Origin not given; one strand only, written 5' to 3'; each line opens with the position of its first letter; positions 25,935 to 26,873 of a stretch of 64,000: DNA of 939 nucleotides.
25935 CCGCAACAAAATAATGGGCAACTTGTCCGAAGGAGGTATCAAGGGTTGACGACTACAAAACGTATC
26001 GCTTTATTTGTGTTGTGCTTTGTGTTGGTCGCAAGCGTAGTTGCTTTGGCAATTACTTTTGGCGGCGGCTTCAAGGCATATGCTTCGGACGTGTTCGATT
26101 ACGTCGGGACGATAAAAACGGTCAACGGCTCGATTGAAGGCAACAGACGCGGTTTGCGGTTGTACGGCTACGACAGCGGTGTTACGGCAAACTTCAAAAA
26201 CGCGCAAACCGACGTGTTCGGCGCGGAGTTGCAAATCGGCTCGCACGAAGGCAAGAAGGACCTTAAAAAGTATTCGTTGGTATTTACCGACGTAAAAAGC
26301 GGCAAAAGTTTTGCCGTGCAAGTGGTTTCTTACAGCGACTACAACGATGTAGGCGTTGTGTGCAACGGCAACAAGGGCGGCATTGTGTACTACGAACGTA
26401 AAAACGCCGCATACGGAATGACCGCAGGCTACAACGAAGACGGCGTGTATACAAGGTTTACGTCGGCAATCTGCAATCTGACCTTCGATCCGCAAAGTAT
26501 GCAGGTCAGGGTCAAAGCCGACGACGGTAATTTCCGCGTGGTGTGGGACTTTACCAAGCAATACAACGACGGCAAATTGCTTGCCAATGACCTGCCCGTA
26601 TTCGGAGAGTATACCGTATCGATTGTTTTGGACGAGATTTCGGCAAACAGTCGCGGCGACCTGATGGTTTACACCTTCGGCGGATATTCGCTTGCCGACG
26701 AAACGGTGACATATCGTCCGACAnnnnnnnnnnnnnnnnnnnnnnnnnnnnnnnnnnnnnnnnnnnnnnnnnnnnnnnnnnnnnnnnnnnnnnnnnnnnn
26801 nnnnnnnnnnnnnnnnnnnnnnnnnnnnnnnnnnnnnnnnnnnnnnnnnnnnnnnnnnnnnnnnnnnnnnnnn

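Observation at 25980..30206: Giant Ig-rich secreted proteins translationally coupled to the ABC permease (second copy at 46059..50114)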

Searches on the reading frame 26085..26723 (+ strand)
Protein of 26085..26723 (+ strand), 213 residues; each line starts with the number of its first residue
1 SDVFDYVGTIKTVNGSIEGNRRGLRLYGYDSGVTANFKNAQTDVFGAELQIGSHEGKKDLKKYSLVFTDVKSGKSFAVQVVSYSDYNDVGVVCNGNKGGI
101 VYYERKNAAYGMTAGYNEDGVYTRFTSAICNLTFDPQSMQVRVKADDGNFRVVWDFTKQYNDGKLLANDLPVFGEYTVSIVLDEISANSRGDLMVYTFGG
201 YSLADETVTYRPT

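Call 48: search_protein_families(library=pfam, proteins=[window:26085-26723:+], max_evalue=10)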
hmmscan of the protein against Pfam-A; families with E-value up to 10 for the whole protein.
window:26085-26723:+ (213 aa): 2 families
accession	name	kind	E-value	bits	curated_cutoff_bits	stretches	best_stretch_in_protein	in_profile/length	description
PF23608.1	Ig_ILCR1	-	0.18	12.3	27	1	55-96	58-99/114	ILCR1 Ig-like domain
PF24817.1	WD40_WDHD1_1st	-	0.19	11.3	109.9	1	115-153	75-113/291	WDHD1 first WD40 domain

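Call 59: search_solved_structures(query=A7, max_evalue=10)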
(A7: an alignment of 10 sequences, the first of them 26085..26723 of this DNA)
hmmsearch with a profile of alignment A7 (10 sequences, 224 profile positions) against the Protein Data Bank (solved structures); distinct sequences matched with E-value up to 10: 0.
